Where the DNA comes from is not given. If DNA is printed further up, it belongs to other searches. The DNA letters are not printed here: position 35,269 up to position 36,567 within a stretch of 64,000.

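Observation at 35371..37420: Tandem paralogues of an unrecognisable ~335-aa acidic protein heading a lipoylation-type module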

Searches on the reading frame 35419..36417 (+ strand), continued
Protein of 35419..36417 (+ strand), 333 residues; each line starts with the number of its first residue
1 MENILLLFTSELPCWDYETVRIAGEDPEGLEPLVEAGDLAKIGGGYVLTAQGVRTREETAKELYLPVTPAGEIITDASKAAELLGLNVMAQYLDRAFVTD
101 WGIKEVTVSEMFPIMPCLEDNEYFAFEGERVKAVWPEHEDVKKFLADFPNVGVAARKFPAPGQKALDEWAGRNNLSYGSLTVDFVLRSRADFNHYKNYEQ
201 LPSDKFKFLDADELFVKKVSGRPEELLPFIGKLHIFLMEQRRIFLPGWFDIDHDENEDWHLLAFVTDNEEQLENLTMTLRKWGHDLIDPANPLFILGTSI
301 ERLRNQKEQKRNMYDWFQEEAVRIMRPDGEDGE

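Call 27: find_encoding_contigs(protein=P0124, flank=8000, max_places=2)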
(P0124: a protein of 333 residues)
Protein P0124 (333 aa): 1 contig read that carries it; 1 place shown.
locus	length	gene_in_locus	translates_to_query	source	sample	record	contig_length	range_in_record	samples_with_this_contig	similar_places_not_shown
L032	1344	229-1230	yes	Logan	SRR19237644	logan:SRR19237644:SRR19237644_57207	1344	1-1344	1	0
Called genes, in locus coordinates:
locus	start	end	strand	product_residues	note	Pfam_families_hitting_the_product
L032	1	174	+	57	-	?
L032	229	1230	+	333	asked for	-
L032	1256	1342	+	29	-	?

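Call 29: search_protein_families(library=pfam, alignment_id=A2, max_evalue=0.1)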
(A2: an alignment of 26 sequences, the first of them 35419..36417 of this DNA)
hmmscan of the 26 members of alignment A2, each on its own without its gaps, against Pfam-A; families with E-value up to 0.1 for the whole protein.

A. member 1, window:35419-36417:+ (333 aa): 0 families

B. families by the number of members that match (of 26 scanned): 6 families
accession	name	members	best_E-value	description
PF06969.22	HemN_C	3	0.0015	HemN C-terminal domain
PF22798.2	DUF5817_CT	1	0.0069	DUF5817, C-terminal domain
PF14947.12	HTH_45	1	0.0073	Winged helix-turn-helix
PF12527.13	DUF3727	1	0.024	Protein of unknown function (DUF3727)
PF24409.1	wHTH-PRTase_assc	1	0.047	wHTH-PRTase associated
PF25213.1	HVO_A0261_N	1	0.058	HVO_A0261 N-terminal domain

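Call 30: search_solved_structures(query=A2, max_evalue=10, show_alignments=2)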
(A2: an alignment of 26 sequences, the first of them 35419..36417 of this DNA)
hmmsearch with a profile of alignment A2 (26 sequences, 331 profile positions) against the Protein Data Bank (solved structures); distinct sequences matched with E-value up to 10: 16.
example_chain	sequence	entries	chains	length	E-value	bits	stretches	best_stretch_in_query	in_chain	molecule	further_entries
9fnk_A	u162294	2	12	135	0.0016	20.6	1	110-198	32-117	Anti-sigma-I factor RsgI5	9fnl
8hkx_S19E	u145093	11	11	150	0.036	16.1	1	31-72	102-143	30S ribosomal protein S19e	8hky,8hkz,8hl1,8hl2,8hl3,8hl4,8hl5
9e71_BU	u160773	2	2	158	0.24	13.4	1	29-64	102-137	Small ribosomal subunit protein eS19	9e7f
9v1k_sv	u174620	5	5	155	0.38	12.7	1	30-70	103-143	Small ribosomal subunit protein eS19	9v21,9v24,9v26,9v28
9o17_AV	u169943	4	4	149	0.72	11.8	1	29-69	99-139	Small ribosomal subunit protein eS19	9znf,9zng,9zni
3b73_A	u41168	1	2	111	0.79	11.7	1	20-56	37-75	PhiH1 repressor-like protein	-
6zj3_SX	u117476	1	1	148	0.85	11.6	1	30-69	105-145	Ribosomal protein eS19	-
9fhl_U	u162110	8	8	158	0.87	11.6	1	32-72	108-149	Small ribosomal subunit protein eS19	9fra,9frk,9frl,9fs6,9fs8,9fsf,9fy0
9eho_UU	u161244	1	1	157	1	11.3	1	30-69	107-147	40S ribosomal protein S19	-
6u81_A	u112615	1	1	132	1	11.3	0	54-81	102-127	Double homeobox protein 4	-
6u82_A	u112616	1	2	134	1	11.3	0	54-81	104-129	Double homeobox protein 4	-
7r81_U2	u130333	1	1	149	1.1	11.2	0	22-64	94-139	40S ribosomal protein S19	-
6e8c_A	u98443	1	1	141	1.2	11.1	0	54-81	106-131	Double homeobox protein 4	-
7dw5_A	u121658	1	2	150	1.4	10.8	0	54-81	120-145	Double homeobox protein 4-like protein 2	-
5zfw_A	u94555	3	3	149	1.5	10.8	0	54-81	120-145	Double homeobox protein 4-like protein 4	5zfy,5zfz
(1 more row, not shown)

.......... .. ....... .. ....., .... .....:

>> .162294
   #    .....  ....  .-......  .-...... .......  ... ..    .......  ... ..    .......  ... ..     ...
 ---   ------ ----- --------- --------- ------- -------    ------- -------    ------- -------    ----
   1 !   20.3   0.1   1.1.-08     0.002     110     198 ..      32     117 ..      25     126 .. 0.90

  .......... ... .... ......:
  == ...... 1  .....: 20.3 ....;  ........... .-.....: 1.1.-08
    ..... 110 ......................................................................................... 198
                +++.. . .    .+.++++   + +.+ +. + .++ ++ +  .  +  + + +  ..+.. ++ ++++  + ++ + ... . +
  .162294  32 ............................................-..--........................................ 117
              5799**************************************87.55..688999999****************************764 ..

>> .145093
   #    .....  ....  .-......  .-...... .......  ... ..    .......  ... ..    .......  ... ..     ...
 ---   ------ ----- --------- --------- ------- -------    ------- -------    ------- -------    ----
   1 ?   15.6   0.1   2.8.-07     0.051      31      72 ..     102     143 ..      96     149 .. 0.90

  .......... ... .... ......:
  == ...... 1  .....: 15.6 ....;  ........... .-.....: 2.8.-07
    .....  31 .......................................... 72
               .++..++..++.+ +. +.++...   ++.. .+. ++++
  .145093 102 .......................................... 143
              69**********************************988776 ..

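Call 33: fold_search(model_id=the predicted structure, library=viral)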
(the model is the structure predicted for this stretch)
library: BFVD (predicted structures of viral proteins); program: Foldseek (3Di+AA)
matches with E <= 10: 254; with E <= 0.001: 1
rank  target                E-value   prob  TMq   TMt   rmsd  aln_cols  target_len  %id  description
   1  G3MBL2                2.4e-04  1.00  0.44  0.52   7.3       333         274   10  Gp146 [Bacillus phage G]
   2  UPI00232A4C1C         1.7e-03  0.99  0.38  0.45  10.9       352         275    8  (no name look-up for this kind of identifier)
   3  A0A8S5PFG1            1.4e-01  0.13  0.21  0.18  18.0       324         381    8  Antitoxin [Siphoviridae sp. ctvNP11]
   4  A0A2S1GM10            2.1e-01  0.30  0.14  0.22  23.1       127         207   16  Transcription factor MotA, activation domain [Erwinia phage Cronus]
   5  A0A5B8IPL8            2.3e-01  0.23  0.14  0.21   8.2        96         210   12  RNA polymerase Rpb5, C-terminal domain protein [Mimiviridae sp. ChoanoV1]
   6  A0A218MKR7            2.3e-01  0.08  0.16  0.10  18.0       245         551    9  Putative DNA primase [uncultured virus]
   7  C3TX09                2.5e-01  0.08  0.18  0.12  18.3       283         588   10  Pagr [Euproctis pseudoconspersa nucleopolyhedrovirus]
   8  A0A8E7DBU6            3.2e-01  0.03  0.08  0.06  19.5       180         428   12  DNA polymerase B-like protein [Enterococcus phage vB_EfaS_785CS]
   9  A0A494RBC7            4.8e-01  0.12  0.17  0.33  16.6       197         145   10  (no name in the UniProt tables at hand)
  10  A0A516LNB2            5.8e-01  0.77  0.14  0.57   4.7        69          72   17  (no name in the UniProt tables at hand)
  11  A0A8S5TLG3            6.1e-01  0.08  0.14  0.20  19.0       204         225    9  Uncharacterized protein [Siphoviridae sp. ctwQT14]
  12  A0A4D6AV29            6.9e-01  0.54  0.16  0.41   3.7        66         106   20  (no name in the UniProt tables at hand)
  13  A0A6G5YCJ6            6.9e-01  0.44  0.14  0.25   8.8        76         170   16  (no name in the UniProt tables at hand)
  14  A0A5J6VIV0            7.8e-01  0.14  0.20  0.16   7.7       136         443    8  Uncharacterized protein [Megaviridae environmental sample]
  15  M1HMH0                8.3e-01  0.08  0.12  0.14   7.8        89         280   17  (no name in the UniProt tables at hand)
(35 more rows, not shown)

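Call 35: find_homologous_proteins(query=A3, max_evalue=0.001)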
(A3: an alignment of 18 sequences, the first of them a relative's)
Query A3 (18 sequences) (333 aa, profile of the alignment): 19 proteins with E <= 0.001 among 7774 candidates.
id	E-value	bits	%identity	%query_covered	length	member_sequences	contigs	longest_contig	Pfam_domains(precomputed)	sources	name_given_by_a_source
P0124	1.2e-126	440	100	100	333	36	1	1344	-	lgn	-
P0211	1.8e-117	410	68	100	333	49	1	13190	-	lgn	-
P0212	2.0e-116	407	75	100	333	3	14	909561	-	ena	-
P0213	2.1e-116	407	74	100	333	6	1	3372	-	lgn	-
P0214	2.8e-113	396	66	99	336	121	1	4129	-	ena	-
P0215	1.4e-109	384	54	100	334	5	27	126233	-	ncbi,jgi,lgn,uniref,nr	ncbi:hypothetical protein [Aminobacterium mobile]|jgi:hypothetical protein|uniref:hypothetical prote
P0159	6.4e-106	372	23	45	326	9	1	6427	-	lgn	-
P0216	2.2e-104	367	52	100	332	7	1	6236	-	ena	-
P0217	1.6e-102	361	44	99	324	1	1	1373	-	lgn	-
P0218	5.5e-102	359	36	100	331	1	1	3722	-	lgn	-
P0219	1.3e-101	358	33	96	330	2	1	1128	-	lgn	-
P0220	1.3e-100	355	42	99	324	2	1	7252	-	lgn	-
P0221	1.5e-98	348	34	96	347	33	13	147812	-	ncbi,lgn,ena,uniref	ncbi:hypothetical protein [Synergistes jonesii]|uniref:hypothetical protein n=1 Tax=Synergistes jone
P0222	6.9e-93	329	37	100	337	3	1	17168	-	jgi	jgi:hypothetical protein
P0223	1.4e-90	322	34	99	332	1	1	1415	-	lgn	-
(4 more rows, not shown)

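Call 36: find_encoding_contigs(protein=P0215, flank=8000, max_places=1)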
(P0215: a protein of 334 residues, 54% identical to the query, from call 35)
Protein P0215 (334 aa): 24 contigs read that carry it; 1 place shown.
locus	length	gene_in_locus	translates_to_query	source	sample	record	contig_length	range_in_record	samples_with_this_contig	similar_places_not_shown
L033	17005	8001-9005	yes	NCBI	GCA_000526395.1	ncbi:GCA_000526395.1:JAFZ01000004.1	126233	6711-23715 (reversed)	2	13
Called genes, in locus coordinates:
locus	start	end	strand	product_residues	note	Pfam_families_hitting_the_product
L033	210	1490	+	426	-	PF02812:ELFV_dehydrog_N, PF00208:ELFV_dehydrog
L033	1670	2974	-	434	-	PF01336:tRNA_anti-codon, PF00152:tRNA-synt_2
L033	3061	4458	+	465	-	-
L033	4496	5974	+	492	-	PF00501:AMP-binding, PF13193:AMP-binding_C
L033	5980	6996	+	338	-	PF00294:PfkB, PF08543:Phos_pyr_kin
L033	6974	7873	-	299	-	PF00702:Hydrolase, PF13419:HAD_2 (faint)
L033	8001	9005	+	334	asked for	-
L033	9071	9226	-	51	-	-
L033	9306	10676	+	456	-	PF00392:GntR, PF00155:Aminotran_1_2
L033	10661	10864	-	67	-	-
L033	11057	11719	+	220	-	PF00392:GntR, PF07729:FCD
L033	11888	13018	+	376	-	PF01041:DegT_DnrJ_EryC1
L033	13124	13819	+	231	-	PF04298:Zn_peptidase_2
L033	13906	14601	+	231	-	PF19928:DUF6391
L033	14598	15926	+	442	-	PF01029:NusB, PF01189:Methyltr_RsmB-F, PF13847:Methyltransf_31 (faint)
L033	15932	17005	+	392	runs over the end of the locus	PF03793:PASTA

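Call 37: find_encoding_contigs(protein=P0221, flank=8000, max_places=1)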
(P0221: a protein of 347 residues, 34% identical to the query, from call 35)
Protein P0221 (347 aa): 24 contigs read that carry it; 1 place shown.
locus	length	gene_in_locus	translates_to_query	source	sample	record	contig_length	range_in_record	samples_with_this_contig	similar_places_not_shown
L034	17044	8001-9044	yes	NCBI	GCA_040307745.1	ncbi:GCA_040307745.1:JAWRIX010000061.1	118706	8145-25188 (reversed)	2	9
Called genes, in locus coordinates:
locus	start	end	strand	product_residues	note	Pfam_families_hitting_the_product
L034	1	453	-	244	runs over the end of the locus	PF01643:Acyl-ACP_TE, PF20791:Acyl-ACP_TE_C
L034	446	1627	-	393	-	PF01996:F420_ligase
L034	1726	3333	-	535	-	PF02878:PGM_PMM_I, PF02879:PGM_PMM_II, PF02880:PGM_PMM_III, PF00408:PGM_PMM_IV (weak)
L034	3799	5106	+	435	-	PF09338:Gly_reductase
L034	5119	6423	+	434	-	-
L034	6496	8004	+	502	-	PF02028:BCCT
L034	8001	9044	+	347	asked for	-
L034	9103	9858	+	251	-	PF00037:Fer4 (faint), PF12838:Fer4_7, PF13484:Fer4_16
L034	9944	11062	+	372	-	PF07730:HisKA_3, PF02518:HATPase_c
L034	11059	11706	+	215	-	PF00072:Response_reg, PF00196:GerE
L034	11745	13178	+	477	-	PF02646:RmuC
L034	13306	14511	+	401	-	PF13175:AAA_15 (weak), PF13304:AAA_21, PF13175:AAA_15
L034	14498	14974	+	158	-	-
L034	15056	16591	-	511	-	PF00079:Serpin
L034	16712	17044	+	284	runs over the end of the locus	PF14697:Fer4_21 (faint), PF00037:Fer4, PF12797:Fer4_2 (weak), PF12837:Fer4_6 (weak), PF13237:Fer4_10 (weak), PF12838:Fer4_7, PF13187:Fer4_9, PF00881:Nitroreductase, +4 more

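Call 38: find_encoding_contigs(protein=P0212, flank=8000, max_places=1)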
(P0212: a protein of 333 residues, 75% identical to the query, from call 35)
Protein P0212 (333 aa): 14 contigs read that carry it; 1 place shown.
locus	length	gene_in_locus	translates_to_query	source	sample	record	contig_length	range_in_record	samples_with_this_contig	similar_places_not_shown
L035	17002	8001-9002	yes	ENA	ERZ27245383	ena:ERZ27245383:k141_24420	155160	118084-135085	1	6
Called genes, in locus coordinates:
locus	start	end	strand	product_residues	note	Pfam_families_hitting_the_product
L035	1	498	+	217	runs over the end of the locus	PF02589:LUD_dom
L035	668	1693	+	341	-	PF00989:PAS, PF13188:PAS_8, PF08448:PAS_4 (weak), PF13426:PAS_9, PF13487:HD_5, PF01966:HD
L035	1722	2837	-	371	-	PF03576:Peptidase_S58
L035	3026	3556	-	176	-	PF00892:EamA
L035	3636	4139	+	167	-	-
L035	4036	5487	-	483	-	PF02386:TrkH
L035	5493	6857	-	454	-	PF02254:TrkA_N, PF02737:3HCDH_N (faint), PF03435:Sacchrp_dh_NADP (faint), PF03807:F420_oxidored (faint), PF13241:NAD_binding_7 (faint), PF02080:TrkA_C, PF02254:TrkA_N, PF02080:TrkA_C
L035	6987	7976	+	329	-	PF00710:Asparaginase, PF17763:Asparaginase_C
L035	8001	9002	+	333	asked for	-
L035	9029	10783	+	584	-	PF02554:CstA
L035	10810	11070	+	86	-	PF25952:DUF7990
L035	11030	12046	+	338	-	PF13481:AAA_25 (weak), PF01656:CbiA, PF02374:ArsA_ATPase, PF13614:AAA_31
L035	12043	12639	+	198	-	-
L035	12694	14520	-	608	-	PF13230:GATase_4, PF13522:GATase_6, PF13537:GATase_7, PF01380:SIS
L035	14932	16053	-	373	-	PF02028:BCCT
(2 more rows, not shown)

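Call 47: find_encoding_contigs(protein=P0101, flank=10000, max_places=1)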
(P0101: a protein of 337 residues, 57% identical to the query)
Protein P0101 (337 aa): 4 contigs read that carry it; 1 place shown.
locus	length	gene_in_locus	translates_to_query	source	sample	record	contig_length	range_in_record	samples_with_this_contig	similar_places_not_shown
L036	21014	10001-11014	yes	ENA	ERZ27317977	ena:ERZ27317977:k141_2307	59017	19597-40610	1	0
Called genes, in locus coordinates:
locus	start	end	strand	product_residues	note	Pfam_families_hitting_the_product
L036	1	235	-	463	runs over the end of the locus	PF00342:PGI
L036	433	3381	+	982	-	PF12705:PDDEXK_1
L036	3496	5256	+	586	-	PF08495:FIST, PF10442:FIST_C, PF00990:GGDEF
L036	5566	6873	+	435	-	PF09338:Gly_reductase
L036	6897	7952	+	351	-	PF07355:GRDB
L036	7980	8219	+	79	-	-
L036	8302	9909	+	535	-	PF02028:BCCT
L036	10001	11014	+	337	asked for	-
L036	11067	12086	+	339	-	-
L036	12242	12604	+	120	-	PF03413:PepSY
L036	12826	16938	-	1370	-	-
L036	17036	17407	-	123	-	-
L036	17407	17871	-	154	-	-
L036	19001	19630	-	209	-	PF13489:Methyltransf_23, PF13847:Methyltransf_31, PF08241:Methyltransf_11, PF08242:Methyltransf_12, PF13649:Methyltransf_25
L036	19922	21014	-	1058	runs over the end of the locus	PF17757:UvrB_inter, PF02559:CarD_TRCF_RID, PF00270:DEAD, PF04851:ResIII, PF00271:Helicase_C, PF03461:TRCF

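Call 48: find_encoding_contigs(protein=P0222, flank=8000, max_places=1)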
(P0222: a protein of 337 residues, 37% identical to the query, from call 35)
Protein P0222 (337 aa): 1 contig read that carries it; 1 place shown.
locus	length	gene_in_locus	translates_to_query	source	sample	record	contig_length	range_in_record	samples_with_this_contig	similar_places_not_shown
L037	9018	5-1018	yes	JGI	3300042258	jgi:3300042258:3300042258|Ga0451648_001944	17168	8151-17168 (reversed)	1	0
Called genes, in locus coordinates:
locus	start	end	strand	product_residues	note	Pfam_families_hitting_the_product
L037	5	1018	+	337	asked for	-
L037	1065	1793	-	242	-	PF04029:2-ph_phosp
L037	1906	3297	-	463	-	PF01235:Na_Ala_symp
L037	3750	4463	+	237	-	PF01464:SLT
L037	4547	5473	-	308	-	PF00989:PAS, PF08448:PAS_4, PF13188:PAS_8 (weak), PF13426:PAS_9, PF00990:GGDEF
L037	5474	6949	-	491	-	PF00474:SSF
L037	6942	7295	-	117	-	PF06196:DUF997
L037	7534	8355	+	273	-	PF12811:BaxI_1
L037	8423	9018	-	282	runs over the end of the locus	PF02569:Pantoate_ligase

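Call 73: search_dna_similar(query=window:35419-36417:+, collection=plasmids, mode=protein, max_evalue=0.001, max_rows=10)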
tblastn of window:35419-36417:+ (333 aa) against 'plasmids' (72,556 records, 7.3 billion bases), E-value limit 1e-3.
No match.

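Call 74: search_dna_similar(query=window:35419-36417:+, collection=phages, mode=protein, max_evalue=0.001, max_rows=10)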
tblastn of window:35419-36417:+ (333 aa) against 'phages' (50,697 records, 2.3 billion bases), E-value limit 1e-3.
No match.

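Call 75: predict_structure(alignment_id=A3)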
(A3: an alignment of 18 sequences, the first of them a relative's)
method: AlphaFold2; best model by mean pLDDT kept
length: 333 residues; sequences in the alignment: 18
mean_pLDDT: 94.8   pTM: 0.92
mean pLDDT of the five models: 94.8, 94.7, 94.6, 94.3, 94.2
residues with pLDDT >= 90: 302; 70-90: 30; 50-70: 1; < 50: 0
segments of 3 or more residues with pLDDT < 50: none
pLDDT, mean of each block of 10 residues (from residue 1): 90 97 96 97 97 98 96 94 98 96 93 95 92 96 95 90 90 94 97 86 91 97 94 97 95 93 96 98 96 96 98 94 97 85
secondary structure, 60 per line:
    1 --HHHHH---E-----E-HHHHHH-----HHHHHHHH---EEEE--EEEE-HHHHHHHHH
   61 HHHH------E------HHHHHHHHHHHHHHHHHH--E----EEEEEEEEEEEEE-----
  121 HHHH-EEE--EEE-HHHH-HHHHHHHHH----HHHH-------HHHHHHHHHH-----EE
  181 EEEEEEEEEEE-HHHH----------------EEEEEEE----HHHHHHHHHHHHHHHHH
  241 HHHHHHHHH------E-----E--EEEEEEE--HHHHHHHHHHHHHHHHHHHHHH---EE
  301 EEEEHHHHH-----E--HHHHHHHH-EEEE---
elements in order: H3-7 H19-24 H30-37 E41-44 E47-50 H52-64 H78-95 E103-115 H121-124 E126-128 E131-133 H135-138 H140-148 H153-156 H164-173 E179-191 H193-196 E213-219 H224-249 E265-271 H274-295 E299-304 H305-309 H318-325 E327-330
